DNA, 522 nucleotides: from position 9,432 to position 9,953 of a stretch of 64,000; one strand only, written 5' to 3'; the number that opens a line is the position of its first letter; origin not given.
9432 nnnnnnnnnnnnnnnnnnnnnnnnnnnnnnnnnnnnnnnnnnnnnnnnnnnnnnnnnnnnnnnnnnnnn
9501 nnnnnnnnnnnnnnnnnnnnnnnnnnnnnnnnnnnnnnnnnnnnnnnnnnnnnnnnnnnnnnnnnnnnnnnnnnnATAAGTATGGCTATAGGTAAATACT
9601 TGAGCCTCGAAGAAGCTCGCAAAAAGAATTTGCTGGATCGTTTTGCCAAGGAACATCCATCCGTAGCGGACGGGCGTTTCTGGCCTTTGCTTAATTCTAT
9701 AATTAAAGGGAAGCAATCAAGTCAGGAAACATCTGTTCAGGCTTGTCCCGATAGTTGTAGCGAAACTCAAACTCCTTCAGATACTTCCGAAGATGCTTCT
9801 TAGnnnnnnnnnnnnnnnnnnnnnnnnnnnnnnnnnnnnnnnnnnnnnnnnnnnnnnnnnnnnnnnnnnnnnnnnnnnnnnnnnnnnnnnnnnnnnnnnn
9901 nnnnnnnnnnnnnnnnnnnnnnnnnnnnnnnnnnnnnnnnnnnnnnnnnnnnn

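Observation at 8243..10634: IS1595-family element carrying three passenger ORFs, with intact inverted repeats and an 8-bp target-site duplication, inserted into an IS481 remnant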

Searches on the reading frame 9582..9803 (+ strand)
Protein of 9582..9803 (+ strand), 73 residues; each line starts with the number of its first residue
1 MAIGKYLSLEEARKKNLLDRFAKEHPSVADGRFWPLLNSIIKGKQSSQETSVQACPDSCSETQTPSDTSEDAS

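Call 4: search_protein_families(library=pfam, proteins=[window:9582-9803:+], max_evalue=0.1)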
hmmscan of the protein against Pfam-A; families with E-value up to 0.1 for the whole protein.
window:9582-9803:+ (73 aa): 0 families

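Call 5: search_protein_families(library=ncbifam, proteins=[window:9582-9803:+], max_evalue=0.1)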
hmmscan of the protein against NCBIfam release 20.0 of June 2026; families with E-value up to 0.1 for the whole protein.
window:9582-9803:+ (73 aa): 0 families

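Call 46: find_homologous_proteins(query=A2, max_evalue=0.001)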
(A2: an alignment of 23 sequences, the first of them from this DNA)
Query A2 (23 sequences) (73 aa, profile of the alignment): 1676 proteins with E <= 0.001 among 2083 candidates; the best 120 are listed.
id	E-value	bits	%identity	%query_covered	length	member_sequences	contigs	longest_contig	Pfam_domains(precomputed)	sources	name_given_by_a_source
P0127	3.9e-32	129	85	100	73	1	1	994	-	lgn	-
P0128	3.9e-32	128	86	100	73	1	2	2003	-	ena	-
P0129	7.0e-32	128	82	100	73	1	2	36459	-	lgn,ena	-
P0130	1.5e-31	127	84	100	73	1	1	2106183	-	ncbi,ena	-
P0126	1.5e-31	127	100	100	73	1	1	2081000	-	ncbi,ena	-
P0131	2.1e-31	126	84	100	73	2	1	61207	-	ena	-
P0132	3.1e-31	126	82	100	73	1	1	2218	-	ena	-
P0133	6.6e-31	125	82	100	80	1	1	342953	-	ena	-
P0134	1.2e-30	124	80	97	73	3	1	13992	-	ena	-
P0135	2.5e-30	123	78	100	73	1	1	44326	-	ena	-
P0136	2.8e-30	123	75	96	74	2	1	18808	-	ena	-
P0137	6.0e-30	121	88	100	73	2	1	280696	-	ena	-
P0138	1.1e-29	121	75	97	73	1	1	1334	-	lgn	-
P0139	1.2e-29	120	77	100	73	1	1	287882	-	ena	-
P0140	1.3e-29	120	63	99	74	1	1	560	-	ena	-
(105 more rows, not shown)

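Call 56: search_protein_families(library=padloc, proteins=[window:9582-9803:+], max_evalue=0.1)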
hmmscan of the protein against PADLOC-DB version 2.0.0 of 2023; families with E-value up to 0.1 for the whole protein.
window:9582-9803:+ (73 aa): 0 families

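Call 57: search_protein_families(library=phrogs, proteins=[window:9582-9803:+], max_evalue=0.1)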
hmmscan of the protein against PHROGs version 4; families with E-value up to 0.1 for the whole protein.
window:9582-9803:+ (73 aa): 0 families

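Call 60: predict_structure(alignment_id=A3)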
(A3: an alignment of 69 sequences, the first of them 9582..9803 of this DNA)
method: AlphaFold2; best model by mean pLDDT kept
length: 73 residues; sequences in the alignment: 69
mean_pLDDT: 63.1   pTM: 0.31
mean pLDDT of the five models: 63.1, 62.6, 62.0, 61.8, 59.3
residues with pLDDT >= 90: 0; 70-90: 25; 50-70: 39; < 50: 9
segments of 3 or more residues with pLDDT < 50: 48-50, 71-73
pLDDT, mean of each block of 10 residues (from residue 1): 62 80 66 72 54 55 57 47
secondary structure, 60 per line:
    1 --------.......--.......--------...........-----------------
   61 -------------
elements in order: H9-15 H18-24 H33-43

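Call 64: fold_search(model_id=the predicted structure, library=pdb)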
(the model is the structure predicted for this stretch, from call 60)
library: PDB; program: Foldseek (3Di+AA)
matches with E <= 10: 0; with E <= 0.001: 0
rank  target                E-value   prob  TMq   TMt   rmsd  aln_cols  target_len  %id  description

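Call 71: search_solved_structures(query=A3, max_evalue=10)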
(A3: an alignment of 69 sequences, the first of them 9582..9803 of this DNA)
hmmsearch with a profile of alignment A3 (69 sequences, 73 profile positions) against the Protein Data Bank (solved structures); distinct sequences matched with E-value up to 10: 9.
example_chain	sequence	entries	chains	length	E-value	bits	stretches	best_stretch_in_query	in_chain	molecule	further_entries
4q28_A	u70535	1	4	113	0.33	14.8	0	3-18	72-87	Periplakin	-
5t5h_x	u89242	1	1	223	0.43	14.5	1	16-66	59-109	Ribosomal protein L7a-like protein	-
8at2_C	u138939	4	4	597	0.54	14.2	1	5-34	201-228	HAUS augmin-like complex subunit 3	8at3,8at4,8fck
2x58_A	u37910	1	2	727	0.74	13.7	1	3-34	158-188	PEROXISOMAL BIFUNCTIONAL ENZYME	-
3zw8_A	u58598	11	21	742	0.76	13.7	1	3-34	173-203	PEROXISOMAL BIFUNCTIONAL ENZYME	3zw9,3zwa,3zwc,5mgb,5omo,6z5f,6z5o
3zwb_A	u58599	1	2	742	0.76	13.7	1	3-34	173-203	PEROXISOMAL BIFUNCTIONAL ENZYME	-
28jj_A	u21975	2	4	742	0.76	13.7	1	3-34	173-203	Peroxisomal bifunctional enzyme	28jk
2k7r_A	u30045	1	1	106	0.99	13.3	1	13-62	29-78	Primosomal protein dnaI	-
8eoz_B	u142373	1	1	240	1.1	13.2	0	30-51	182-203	C3HR3_4r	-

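Call 82: find_related_loci(query=A2, collection=metagenome_contigs, flank=4500)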
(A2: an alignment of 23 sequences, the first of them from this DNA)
Query A2 (73 aa) in metagenome_contigs; peptide patterns used: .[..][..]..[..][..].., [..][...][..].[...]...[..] (x = any residue, [..] = any of these).
600 stretches matched a pattern (row limit reached: there are more); 295 encode a relative of the query (tblastn E <= 1e-3); the best 80 are kept; 80 distinct loci.
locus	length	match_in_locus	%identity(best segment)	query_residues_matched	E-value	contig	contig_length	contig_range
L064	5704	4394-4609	61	1-72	5e-25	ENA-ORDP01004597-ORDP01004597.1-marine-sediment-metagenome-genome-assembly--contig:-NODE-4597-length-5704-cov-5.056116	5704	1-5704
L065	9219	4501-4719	58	1-73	3e-23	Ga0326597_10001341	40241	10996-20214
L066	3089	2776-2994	58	1-73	1e-22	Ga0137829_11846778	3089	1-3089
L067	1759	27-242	57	1-72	3e-22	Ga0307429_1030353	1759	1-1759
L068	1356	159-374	56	1-72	6e-22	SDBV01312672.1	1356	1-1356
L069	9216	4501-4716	58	1-72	7e-22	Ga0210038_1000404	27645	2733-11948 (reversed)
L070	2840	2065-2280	58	1-72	7e-22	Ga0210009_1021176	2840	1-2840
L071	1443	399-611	55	1-71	6e-22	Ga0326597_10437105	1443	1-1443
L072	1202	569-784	58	1-72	9e-22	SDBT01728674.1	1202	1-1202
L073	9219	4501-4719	56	1-73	2e-21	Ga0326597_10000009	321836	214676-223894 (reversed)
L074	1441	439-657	58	1-73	2e-21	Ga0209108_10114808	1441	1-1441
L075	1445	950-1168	56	1-73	3e-21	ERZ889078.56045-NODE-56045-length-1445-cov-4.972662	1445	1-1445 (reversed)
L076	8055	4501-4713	55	1-71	4e-21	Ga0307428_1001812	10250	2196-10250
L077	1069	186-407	58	1-73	3e-20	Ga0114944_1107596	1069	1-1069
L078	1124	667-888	55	1-73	4e-20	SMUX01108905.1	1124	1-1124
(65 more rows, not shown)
